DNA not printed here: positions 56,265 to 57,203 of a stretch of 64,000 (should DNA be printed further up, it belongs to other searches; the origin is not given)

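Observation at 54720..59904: nadB operonically fused to an FrdB-like Fe-S protein, a second NadB/FrdA-like flavoprotein and a NuoF-like NADH-binding subunit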

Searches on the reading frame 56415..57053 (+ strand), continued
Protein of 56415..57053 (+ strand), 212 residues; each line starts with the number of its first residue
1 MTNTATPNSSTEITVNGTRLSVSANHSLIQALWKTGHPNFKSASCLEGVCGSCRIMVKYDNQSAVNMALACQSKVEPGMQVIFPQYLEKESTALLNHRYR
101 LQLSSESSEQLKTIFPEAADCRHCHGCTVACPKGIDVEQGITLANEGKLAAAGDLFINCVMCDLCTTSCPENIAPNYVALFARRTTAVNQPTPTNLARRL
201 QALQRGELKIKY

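Call 45: search_protein_representatives(protein=window:56415-57053:+)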
Query: 212 residues. Proteins with E-value up to 0.001 (for the whole library): 188; up to 1e-10: 90; up to 1e-30: 9. The best 150 are listed.
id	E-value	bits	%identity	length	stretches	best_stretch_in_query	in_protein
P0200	7.3e-51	189.0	48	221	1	12-210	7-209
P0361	2.4e-44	167.7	44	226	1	8-210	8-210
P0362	2.6e-43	164.3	49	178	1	43-210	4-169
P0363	6.9e-41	156.4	44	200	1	12-201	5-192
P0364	4.9e-39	150.4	37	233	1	11-208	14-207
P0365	4.0e-36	140.9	39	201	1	12-208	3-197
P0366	2.2e-35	138.5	42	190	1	28-210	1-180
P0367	6.2e-33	130.5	34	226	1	12-204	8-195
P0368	6.2e-32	127.2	47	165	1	65-209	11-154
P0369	3.7e-30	121.4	50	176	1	102-210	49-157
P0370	5.5e-30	120.8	35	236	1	12-208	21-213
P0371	3.1e-29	118.4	34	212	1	12-208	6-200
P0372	3.2e-29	118.3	38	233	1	12-211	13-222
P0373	1.7e-27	112.7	43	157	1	13-162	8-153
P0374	6.4e-27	110.8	36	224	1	10-207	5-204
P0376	2.7e-25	105.5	31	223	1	14-207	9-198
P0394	9.4e-20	87.4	26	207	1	15-209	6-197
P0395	2.3e-19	86.1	30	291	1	11-208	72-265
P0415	8.6e-17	77.8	29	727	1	16-210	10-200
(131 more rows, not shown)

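Call 47: search_protein_families(library=pfam, proteins=[P0415, P0364, P0367, P0395], max_evalue=0.001)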
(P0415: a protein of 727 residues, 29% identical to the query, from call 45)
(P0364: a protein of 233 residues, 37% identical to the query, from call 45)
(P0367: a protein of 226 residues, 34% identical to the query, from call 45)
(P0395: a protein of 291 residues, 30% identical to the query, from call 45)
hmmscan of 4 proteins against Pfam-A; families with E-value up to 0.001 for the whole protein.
P0415 (727 aa): 13 families
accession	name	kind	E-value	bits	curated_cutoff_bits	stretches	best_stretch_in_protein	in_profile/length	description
PF00890.30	FAD_binding_2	-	6.8e-69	233.5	20.4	1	293-674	1-414/414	FAD binding domain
PF01266.30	DAO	-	8e-14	52.3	27.9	1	293-402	1-96/353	FAD dependent oxidoreductase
PF07992.20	Pyr_redox_2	-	2.5e-12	47.2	26.1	1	293-488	2-119/291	Pyridine nucleotide-disulphide oxidoreductase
PF03486.20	HI0933_like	-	1.3e-09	38.4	50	1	293-658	2-218/244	HI0933-like protein Rossmann domain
PF13187.11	Fer4_9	-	7.2e-06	26.4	27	1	109-161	1-50/52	4Fe-4S dicluster domain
PF12831.13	FAD_oxidored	-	1.6e-05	24.9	27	1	293-478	1-145/416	FAD dependent oxidoreductase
PF13183.11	Fer4_8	-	2.5e-05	25.2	27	0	44-124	8-68/68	4Fe-4S dicluster domain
PF12838.12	Fer4_7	-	3.2e-05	24.7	27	1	110-162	2-52/52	4Fe-4S dicluster domain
PF01494.25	FAD_binding_3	-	7.5e-05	22.5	22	1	291-481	1-161/349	FAD binding domain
PF01134.28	GIDA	-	8.6e-05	22.2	22.1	1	293-479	1-150/391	Glucose inhibited division protein A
PF12837.12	Fer4_6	-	0.0003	21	25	1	108-123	7-22/24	4Fe-4S binding domain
PF13510.11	Fer2_4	-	0.00055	20.4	22.8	0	6-76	5-78/82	2Fe-2S iron-sulfur cluster binding domain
PF00037.32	Fer4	-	0.00076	19.6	21.1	0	108-123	6-21/24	4Fe-4S binding domain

P0364 (233 aa): 8 families
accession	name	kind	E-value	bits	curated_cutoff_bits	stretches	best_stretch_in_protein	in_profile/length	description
PF13183.11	Fer4_8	-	2e-07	31.9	27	0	154-174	2-22/68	4Fe-4S dicluster domain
PF13187.11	Fer4_9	-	2.1e-05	24.9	27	1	119-170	2-50/52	4Fe-4S dicluster domain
PF13510.11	Fer2_4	-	5.1e-05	23.7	22.8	1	13-83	3-76/82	2Fe-2S iron-sulfur cluster binding domain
PF13534.11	Fer4_17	-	8.1e-05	23.5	22.2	0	151-171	40-60/61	4Fe-4S dicluster domain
PF12838.12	Fer4_7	-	0.0002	22.2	27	1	119-170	2-51/52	4Fe-4S dicluster domain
PF12800.12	Fer4_4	-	0.0003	21.3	24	0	118-132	3-17/17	4Fe-4S binding domain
PF13237.11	Fer4_10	-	0.00043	20.6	25.5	0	117-168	7-53/53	4Fe-4S dicluster domain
PF00111.32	Fer2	-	0.00086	19.6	21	1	17-78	4-76/77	2Fe-2S iron-sulfur cluster binding domain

P0367 (226 aa): 8 families
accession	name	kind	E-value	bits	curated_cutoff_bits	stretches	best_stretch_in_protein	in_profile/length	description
PF12838.12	Fer4_7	-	2.4e-07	31.6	27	1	112-164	2-52/52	4Fe-4S dicluster domain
PF13510.11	Fer2_4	-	2.6e-07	31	22.8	1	5-78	2-78/82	2Fe-2S iron-sulfur cluster binding domain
PF13183.11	Fer4_8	-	3e-07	31.3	27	1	108-164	1-68/68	4Fe-4S dicluster domain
PF13534.11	Fer4_17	-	3.9e-07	31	22.2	1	138-164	34-60/61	4Fe-4S dicluster domain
PF13187.11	Fer4_9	-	7.3e-07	29.6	27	1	111-163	1-50/52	4Fe-4S dicluster domain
PF00037.32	Fer4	-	2.4e-05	24.4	21.1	1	149-163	7-21/24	4Fe-4S binding domain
PF00111.32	Fer2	-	6.1e-05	23.3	21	1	13-72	7-77/77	2Fe-2S iron-sulfur cluster binding domain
PF13237.11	Fer4_10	-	0.00056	20.2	25.5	1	111-161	8-53/53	4Fe-4S dicluster domain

P0395 (291 aa): 6 families
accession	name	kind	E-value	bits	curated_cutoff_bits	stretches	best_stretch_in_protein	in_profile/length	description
PF12838.12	Fer4_7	-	6.6e-08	33.3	27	1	176-229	1-52/52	4Fe-4S dicluster domain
PF13237.11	Fer4_10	-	7.3e-07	29.5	25.5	1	175-226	7-53/53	4Fe-4S dicluster domain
PF13187.11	Fer4_9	-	1.8e-06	28.3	27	1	176-228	1-50/52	4Fe-4S dicluster domain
PF13183.11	Fer4_8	-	5.7e-05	24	27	1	173-229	1-68/68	4Fe-4S dicluster domain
PF13534.11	Fer4_17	-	0.00053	20.9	22.2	0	173-192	42-61/61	4Fe-4S dicluster domain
PF00037.32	Fer4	-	0.00081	19.6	21.1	0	176-190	7-21/24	4Fe-4S binding domain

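Call 48: find_encoding_contigs(protein=P0415, flank=8000, max_places=3)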
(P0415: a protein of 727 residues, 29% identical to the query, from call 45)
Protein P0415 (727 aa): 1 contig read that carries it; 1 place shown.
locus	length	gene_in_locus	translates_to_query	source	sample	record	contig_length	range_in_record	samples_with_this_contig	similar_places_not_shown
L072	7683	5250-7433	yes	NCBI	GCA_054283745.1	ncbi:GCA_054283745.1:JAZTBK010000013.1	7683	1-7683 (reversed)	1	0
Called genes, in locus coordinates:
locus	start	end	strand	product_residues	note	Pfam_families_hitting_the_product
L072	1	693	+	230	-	?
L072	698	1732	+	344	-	PF04389:Peptidase_M28 (faint), PF05343:Peptidase_M42, PF01546:Peptidase_M20 (weak)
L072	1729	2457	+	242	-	PF00583:Acetyltransf_1, PF12746:GNAT_acetyltran (weak), PF13508:Acetyltransf_7 (weak), PF08445:FR47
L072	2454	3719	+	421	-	PF06838:Met_gamma_lyase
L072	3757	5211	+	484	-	PF01943:Polysacc_synt, PF13440:Polysacc_synt_3, PF03023:MurJ (weak)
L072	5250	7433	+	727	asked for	PF13183:Fer4_8 (faint), PF12838:Fer4_7 (weak), PF13187:Fer4_9 (weak), PF00890:FAD_binding_2, PF01266:DAO, PF03486:HI0933_like, PF07992:Pyr_redox_2, PF12831:FAD_oxidored (faint)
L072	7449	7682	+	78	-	?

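Call 49: predict_structure(alignment_id=A1)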
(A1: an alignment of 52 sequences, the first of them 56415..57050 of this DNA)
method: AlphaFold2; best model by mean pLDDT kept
length: 212 residues; sequences in the alignment: 52
mean_pLDDT: 78.0   pTM: 0.59
mean pLDDT of the five models: 78.0, 77.7, 77.3, 73.8, 69.8
residues with pLDDT >= 90: 45; 70-90: 112; 50-70: 43; < 50: 12
segments of 3 or more residues with pLDDT < 50: 1-5, 189-191
pLDDT, mean of each block of 10 residues (from residue 1): 56 93 90 83 57 83 88 92 78 63 64 85 86 86 91 81 69 80 67 65 84 67
secondary structure, 60 per line:
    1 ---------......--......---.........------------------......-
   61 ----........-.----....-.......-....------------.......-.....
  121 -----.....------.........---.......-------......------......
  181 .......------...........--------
elements in order: E10-15 E18-23 H28-35 E54-59 E65-69 E79-82 H84-90 H92-95 H108-114 H116-120 H126-130 H137-145 H149-155 H163-168 H175-187 H194-204

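Call 61: find_encoding_contigs(protein=P0364, flank=7000, max_places=1)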
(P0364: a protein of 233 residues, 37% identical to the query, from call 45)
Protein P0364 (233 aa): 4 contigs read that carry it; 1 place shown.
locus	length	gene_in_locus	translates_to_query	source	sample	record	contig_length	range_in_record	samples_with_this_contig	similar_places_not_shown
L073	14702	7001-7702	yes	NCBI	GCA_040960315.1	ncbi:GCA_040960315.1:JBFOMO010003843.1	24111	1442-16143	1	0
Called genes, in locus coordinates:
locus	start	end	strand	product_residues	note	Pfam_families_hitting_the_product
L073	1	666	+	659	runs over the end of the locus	PF00890:FAD_binding_2 (weak), PF01134:GIDA (faint), PF01266:DAO (faint), PF03486:HI0933_like (faint), PF07992:Pyr_redox_2 (weak), PF12831:FAD_oxidored, PF13450:NAD_binding_8 (weak), PF12838:Fer4_7, +5 more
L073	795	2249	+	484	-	PF02662:FlpD, PF00037:Fer4 (faint), PF13183:Fer4_8 (weak)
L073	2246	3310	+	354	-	PF00037:Fer4 (faint), PF12797:Fer4_2 (faint), PF13183:Fer4_8 (faint), PF13237:Fer4_10 (faint), PF17179:Fer4_22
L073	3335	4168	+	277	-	PF00970:FAD_binding_6 (weak), PF00175:NAD_binding_1, PF10418:DHODB_Fe-S_bind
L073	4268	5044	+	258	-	PF13183:Fer4_8 (faint), PF13534:Fer4_17 (faint), PF13237:Fer4_10, PF12838:Fer4_7, PF13187:Fer4_9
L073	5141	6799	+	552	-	PF00890:FAD_binding_2, PF01134:GIDA (faint), PF01266:DAO (faint), PF07992:Pyr_redox_2 (faint), PF12831:FAD_oxidored (faint)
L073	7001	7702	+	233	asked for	PF13183:Fer4_8 (faint), PF13187:Fer4_9 (weak)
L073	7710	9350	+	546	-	PF00890:FAD_binding_2, PF01266:DAO (faint), PF03486:HI0933_like (faint), PF07992:Pyr_redox_2 (faint)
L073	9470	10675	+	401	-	PF08442:ATP-grasp_2, PF13549:ATP-grasp_5, PF24948:Citrate_synth_N, PF00549:Ligase_CoA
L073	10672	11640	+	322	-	PF02629:CoA_binding, PF00549:Ligase_CoA, PF13607:Succ_CoA_lig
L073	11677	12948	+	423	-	PF01512:Complex1_51K, PF22461:SLBB_2, PF10531:SLBB, PF10589:NADH_4Fe-4S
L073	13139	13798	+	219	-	PF01965:DJ-1_PfpI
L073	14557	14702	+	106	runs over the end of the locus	PF01909:NTP_transf_2, PF18765:Polbeta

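Call 62: find_encoding_contigs(protein=P0367, flank=7000, max_places=1)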
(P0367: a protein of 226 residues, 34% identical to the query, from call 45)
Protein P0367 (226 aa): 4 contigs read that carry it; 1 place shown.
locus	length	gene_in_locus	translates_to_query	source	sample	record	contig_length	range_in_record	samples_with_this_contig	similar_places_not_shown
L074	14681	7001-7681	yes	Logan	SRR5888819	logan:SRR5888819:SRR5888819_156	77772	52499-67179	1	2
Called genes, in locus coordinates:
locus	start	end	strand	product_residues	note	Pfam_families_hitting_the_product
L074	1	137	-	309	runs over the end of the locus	-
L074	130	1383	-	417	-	PF16963:PelD_GGDEF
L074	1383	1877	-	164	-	-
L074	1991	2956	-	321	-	PF01078:Mg_chelatase (faint), PF05496:RuvB_N, PF07728:AAA_5, PF00004:AAA, PF00910:RNA_helicase (weak), PF17864:AAA_lid_4, PF05491:WHD_RuvB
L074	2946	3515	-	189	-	PF01330:RuvA_N, PF14520:HHH_5, PF07499:RuvA_C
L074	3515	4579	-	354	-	PF01008:IF-2B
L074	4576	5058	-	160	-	PF00582:Usp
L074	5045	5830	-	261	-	PF03819:MazG, PF01503:PRA-PH (weak), PF03819:MazG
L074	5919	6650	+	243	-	PF03740:PdxJ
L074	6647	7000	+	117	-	PF01648:ACPS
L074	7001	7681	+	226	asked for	PF13510:Fer2_4, PF13534:Fer4_17 (faint), PF00037:Fer4 (faint), PF12838:Fer4_7 (weak), PF13183:Fer4_8 (weak), PF13187:Fer4_9 (weak)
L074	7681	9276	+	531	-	PF00890:FAD_binding_2, PF01134:GIDA (faint), PF01266:DAO (faint), PF03486:HI0933_like (weak), PF07992:Pyr_redox_2 (weak)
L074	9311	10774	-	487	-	PF01425:Amidase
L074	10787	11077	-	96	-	PF02686:GatC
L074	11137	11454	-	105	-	PF20274:cREC_REC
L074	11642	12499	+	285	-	-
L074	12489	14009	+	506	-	-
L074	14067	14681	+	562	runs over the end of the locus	PF18211:Csm1_B, PF22335:Cas10-Cmr2_palm2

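Call 63: find_encoding_contigs(protein=P0376, flank=7000, max_places=1)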
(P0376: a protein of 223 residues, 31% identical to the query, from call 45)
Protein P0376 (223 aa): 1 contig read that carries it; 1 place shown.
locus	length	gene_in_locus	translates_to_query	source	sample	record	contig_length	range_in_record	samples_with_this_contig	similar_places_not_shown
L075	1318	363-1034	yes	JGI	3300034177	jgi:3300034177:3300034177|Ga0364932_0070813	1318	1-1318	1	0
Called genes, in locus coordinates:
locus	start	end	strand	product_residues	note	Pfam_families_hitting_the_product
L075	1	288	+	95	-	?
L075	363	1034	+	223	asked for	PF00111:Fer2 (weak), PF13510:Fer2_4, PF13183:Fer4_8 (faint), PF13534:Fer4_17 (faint), PF13237:Fer4_10 (weak), PF12838:Fer4_7 (weak), PF13187:Fer4_9 (weak)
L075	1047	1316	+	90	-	?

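Call 64: find_encoding_contigs(protein=P0394, flank=7000, max_places=1)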
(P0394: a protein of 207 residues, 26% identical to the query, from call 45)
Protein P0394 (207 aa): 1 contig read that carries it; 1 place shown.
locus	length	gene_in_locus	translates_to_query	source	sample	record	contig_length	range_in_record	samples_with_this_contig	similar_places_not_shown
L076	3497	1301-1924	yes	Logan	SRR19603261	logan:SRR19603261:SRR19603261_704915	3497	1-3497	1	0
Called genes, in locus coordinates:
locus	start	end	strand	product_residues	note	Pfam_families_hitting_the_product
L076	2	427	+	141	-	?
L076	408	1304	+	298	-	PF02629:CoA_binding (weak), PF00549:Ligase_CoA (weak), PF13607:Succ_CoA_lig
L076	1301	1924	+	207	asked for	PF13484:Fer4_16 (faint), PF00037:Fer4 (faint), PF12797:Fer4_2 (faint), PF13183:Fer4_8 (faint), PF13534:Fer4_17 (faint), PF13237:Fer4_10, PF12838:Fer4_7 (weak), PF13187:Fer4_9 (weak)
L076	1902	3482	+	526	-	PF00890:FAD_binding_2, PF01266:DAO (faint), PF03486:HI0933_like, PF07992:Pyr_redox_2 (weak), PF12831:FAD_oxidored (weak)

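Call 74: find_encoding_contigs(protein=P0136, flank=10000, max_places=1)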
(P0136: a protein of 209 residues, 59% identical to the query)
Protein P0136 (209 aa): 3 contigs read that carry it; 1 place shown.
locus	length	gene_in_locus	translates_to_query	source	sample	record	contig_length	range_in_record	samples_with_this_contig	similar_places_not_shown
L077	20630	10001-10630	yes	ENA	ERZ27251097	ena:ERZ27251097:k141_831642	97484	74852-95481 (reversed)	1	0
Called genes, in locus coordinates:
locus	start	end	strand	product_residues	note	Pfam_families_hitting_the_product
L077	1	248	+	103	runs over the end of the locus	PF13442:Cytochrome_CBB3 (weak), PF00034:Cytochrom_C (weak)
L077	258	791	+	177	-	PF10399:UCR_Fe-S_N, PF00355:Rieske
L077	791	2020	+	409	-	PF00033:Cytochrome_B, PF13631:Cytochrom_B_N_2, PF00032:Cytochrom_B_C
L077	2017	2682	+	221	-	PF02167:Cytochrom_C1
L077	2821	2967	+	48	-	-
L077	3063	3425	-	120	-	-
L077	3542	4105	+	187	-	PF01292:Ni_hydr_CYTB, PF14358:DUF4405 (faint)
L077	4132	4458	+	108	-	PF03413:PepSY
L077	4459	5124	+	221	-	PF00072:Response_reg, PF00486:Trans_reg_C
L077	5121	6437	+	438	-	PF26769:HAMP_PhoQ, PF02518:HATPase_c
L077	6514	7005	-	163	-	PF00254:FKBP_C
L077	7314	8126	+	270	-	PF01152:Bac_globin, PF11563:Protoglobin (faint), PF01152:Bac_globin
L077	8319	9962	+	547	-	PF00890:FAD_binding_2, PF01266:DAO (faint), PF07992:Pyr_redox_2 (faint), PF02910:Succ_DH_flav_C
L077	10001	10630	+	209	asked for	PF13510:Fer2_4 (weak), PF00111:Fer2 (weak), PF13187:Fer4_9 (faint), PF13237:Fer4_10 (faint), PF13183:Fer4_8 (faint), PF13534:Fer4_17 (faint)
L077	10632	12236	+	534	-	PF00890:FAD_binding_2, PF01266:DAO, PF03486:HI0933_like, PF07992:Pyr_redox_2 (faint)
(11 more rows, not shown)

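Call 75: find_encoding_contigs(protein=P0134, flank=8000, max_places=1)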
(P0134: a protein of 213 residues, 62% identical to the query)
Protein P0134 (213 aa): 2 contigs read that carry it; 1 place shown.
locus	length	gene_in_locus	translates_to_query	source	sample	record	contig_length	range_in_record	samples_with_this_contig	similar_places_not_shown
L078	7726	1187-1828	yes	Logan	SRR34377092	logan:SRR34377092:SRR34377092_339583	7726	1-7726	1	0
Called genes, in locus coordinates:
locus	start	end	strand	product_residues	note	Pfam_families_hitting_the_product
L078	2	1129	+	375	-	?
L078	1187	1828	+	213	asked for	PF13510:Fer2_4 (weak), PF13183:Fer4_8 (faint), PF13534:Fer4_17 (faint), PF13187:Fer4_9 (weak)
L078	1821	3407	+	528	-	PF00890:FAD_binding_2, PF01266:DAO, PF03486:HI0933_like (weak), PF07992:Pyr_redox_2 (faint)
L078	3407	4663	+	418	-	PF01512:Complex1_51K, PF10531:SLBB (weak), PF22461:SLBB_2 (weak), PF10589:NADH_4Fe-4S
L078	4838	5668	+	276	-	-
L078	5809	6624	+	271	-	PF00227:Proteasome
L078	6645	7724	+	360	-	?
